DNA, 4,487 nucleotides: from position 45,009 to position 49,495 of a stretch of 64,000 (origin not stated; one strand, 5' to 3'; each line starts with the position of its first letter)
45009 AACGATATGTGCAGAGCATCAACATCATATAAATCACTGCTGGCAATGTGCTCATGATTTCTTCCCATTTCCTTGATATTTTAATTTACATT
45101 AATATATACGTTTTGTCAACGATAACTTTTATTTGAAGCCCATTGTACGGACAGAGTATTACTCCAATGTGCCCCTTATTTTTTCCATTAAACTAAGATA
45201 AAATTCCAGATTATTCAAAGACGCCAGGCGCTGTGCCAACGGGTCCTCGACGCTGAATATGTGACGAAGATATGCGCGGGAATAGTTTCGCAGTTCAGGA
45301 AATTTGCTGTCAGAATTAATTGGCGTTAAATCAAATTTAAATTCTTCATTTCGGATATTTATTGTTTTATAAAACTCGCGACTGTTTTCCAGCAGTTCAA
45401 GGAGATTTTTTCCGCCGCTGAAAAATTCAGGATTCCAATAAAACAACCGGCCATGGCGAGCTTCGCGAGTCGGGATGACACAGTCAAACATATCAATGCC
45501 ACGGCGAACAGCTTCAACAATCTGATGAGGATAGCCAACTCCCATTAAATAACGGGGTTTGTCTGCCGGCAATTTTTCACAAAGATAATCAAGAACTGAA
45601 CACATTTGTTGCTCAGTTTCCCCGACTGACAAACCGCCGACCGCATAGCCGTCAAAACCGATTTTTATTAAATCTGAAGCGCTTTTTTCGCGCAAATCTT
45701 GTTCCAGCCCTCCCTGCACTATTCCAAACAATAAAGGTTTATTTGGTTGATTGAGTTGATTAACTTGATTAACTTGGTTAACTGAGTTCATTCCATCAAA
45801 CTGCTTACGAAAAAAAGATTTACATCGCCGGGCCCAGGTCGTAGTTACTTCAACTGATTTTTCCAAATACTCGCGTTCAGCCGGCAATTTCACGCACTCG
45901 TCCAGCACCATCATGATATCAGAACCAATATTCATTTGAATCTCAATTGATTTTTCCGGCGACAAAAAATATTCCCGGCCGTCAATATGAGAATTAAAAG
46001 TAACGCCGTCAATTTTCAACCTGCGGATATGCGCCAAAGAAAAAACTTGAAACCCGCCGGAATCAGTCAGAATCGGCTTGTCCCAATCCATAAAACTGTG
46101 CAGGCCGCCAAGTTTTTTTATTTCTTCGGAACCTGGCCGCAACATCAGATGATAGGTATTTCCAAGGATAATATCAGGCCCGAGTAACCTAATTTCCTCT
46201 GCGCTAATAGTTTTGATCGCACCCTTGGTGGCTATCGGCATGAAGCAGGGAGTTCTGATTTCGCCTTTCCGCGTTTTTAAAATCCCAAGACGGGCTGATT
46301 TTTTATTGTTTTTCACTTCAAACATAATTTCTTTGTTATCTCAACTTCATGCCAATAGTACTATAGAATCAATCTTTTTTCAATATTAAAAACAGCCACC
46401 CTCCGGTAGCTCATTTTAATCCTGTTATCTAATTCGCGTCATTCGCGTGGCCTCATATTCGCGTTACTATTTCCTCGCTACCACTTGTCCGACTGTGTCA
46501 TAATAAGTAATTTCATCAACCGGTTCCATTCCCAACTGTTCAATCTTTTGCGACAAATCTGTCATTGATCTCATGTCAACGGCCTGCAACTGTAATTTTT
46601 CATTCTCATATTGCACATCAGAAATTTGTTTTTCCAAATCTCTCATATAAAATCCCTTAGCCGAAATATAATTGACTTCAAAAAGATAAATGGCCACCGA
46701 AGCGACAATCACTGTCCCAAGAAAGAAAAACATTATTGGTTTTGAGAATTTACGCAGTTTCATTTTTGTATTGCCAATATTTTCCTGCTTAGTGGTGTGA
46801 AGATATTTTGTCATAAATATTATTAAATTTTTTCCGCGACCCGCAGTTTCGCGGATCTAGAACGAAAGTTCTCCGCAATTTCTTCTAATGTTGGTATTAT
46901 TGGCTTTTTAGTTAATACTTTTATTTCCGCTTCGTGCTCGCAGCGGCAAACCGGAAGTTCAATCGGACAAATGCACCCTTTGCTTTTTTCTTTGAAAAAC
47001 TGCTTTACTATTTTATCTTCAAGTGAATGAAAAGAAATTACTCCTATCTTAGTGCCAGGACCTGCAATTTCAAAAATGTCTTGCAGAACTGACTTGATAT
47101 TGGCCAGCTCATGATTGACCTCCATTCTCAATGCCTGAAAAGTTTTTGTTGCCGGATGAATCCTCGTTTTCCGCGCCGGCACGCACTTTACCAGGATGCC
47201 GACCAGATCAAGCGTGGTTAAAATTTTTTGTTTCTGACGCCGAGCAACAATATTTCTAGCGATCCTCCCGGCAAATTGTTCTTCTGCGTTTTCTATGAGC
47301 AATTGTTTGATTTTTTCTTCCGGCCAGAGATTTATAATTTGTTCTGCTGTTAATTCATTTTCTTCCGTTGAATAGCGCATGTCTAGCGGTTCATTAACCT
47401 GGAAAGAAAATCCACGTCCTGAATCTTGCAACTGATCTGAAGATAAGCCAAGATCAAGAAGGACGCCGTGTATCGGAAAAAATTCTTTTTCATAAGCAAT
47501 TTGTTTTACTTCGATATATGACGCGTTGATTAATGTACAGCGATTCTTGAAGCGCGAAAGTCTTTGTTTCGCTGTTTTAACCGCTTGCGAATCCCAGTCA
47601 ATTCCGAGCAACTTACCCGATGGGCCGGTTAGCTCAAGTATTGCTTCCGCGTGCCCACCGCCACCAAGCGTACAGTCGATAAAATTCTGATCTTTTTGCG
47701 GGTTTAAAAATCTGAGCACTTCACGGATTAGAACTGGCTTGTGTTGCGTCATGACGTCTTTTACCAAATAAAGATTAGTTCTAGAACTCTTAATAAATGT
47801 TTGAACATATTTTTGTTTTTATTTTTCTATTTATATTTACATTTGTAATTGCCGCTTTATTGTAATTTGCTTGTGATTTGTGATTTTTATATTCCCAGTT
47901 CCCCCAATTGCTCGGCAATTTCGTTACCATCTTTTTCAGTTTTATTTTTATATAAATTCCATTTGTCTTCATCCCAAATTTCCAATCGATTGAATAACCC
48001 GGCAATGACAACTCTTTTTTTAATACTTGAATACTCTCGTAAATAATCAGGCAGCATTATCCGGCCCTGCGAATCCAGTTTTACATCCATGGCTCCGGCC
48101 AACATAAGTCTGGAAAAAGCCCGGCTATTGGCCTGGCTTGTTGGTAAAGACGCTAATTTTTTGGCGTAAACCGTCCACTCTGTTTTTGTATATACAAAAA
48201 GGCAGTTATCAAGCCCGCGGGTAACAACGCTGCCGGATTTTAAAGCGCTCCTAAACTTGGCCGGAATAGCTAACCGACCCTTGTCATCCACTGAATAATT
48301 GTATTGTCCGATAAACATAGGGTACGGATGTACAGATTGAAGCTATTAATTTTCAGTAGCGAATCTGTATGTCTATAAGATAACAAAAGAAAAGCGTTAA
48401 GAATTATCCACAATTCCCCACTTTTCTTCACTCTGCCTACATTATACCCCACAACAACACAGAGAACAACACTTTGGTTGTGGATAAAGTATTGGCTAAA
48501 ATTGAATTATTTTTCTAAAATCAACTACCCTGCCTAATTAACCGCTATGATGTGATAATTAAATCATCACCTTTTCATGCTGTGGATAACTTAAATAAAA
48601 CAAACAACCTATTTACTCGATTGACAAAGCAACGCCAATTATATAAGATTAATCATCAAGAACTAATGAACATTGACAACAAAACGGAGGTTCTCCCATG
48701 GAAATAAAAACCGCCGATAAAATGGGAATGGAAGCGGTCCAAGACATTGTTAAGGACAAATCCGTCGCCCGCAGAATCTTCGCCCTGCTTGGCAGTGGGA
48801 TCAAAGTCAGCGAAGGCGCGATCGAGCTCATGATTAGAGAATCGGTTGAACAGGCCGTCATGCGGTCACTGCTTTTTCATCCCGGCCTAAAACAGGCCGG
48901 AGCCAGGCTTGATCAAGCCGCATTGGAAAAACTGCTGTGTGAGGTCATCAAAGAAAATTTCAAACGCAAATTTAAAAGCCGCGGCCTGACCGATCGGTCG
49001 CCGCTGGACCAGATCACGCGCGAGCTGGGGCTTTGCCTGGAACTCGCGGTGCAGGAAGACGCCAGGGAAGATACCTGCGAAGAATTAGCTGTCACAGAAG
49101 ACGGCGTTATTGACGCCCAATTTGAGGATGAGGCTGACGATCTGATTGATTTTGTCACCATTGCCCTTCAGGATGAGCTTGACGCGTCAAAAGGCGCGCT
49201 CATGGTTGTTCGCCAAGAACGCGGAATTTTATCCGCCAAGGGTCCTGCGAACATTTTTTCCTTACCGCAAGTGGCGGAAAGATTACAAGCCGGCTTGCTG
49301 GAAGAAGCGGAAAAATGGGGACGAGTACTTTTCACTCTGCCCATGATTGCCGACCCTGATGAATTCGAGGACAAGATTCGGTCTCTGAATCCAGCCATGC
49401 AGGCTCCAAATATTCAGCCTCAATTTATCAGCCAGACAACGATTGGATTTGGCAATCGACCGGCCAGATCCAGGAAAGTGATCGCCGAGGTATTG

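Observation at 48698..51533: Second GC-rich island: 814-aa helical-repeat protein plus a double zinc-ribbon protein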

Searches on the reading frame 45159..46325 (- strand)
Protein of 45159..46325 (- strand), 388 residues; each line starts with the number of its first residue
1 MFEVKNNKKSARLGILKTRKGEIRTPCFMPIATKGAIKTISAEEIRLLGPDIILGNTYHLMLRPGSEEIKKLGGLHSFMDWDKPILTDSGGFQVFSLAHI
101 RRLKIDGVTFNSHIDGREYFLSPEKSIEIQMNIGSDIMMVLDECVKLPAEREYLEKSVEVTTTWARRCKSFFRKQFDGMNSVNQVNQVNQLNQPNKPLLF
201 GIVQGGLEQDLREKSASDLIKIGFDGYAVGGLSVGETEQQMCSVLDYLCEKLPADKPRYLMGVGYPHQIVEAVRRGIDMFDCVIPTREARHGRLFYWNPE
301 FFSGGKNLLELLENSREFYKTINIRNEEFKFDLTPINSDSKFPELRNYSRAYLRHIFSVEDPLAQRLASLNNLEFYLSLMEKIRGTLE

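Call 54: list_cluster_members(proteins=[P0001, window:45159-46325:-, window:47887-48318:-, P0126, P0124, P0005])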
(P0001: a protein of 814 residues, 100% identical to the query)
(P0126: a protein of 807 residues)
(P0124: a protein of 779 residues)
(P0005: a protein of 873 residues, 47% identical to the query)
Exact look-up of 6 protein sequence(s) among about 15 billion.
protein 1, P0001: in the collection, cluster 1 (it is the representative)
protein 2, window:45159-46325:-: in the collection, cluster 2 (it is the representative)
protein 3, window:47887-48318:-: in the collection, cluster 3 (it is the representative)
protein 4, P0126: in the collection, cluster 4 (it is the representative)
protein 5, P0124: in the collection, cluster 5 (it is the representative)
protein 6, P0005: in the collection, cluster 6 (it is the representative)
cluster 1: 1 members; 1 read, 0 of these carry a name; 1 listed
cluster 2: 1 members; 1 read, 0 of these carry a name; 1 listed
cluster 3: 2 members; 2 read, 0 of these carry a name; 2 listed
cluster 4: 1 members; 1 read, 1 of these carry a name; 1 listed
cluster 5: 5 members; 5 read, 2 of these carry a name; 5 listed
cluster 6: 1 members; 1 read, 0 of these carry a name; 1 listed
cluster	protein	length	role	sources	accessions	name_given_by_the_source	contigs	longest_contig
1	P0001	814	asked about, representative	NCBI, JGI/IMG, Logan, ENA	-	-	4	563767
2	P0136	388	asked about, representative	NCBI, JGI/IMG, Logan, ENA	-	-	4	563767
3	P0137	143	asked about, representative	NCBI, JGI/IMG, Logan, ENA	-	-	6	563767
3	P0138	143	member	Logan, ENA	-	-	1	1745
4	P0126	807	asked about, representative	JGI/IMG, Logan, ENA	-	hypothetical protein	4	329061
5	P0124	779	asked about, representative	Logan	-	-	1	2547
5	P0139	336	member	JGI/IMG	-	hypothetical protein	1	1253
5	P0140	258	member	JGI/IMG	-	hypothetical protein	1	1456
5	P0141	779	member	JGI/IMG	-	-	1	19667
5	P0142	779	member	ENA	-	-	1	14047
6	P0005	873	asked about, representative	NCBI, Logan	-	-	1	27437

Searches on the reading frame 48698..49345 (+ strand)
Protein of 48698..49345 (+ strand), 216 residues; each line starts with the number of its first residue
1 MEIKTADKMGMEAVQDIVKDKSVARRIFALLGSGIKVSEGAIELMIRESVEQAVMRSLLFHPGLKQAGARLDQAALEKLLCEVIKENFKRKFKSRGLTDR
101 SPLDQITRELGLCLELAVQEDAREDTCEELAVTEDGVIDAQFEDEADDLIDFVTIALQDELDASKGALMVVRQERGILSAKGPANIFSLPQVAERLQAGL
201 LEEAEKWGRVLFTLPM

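Call 91: search_protein_families(library=pfam, proteins=[window:48698-49345:+], max_evalue=10)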
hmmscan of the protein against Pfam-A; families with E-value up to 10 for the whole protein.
window:48698-49345:+ (216 aa): 1 family
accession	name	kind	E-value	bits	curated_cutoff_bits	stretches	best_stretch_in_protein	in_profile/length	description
PF03906.20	Phage_T7_tail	-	0.064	13.4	25.2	1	98-142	83-127/157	Phage T7 tail fibre protein, N-terminal domain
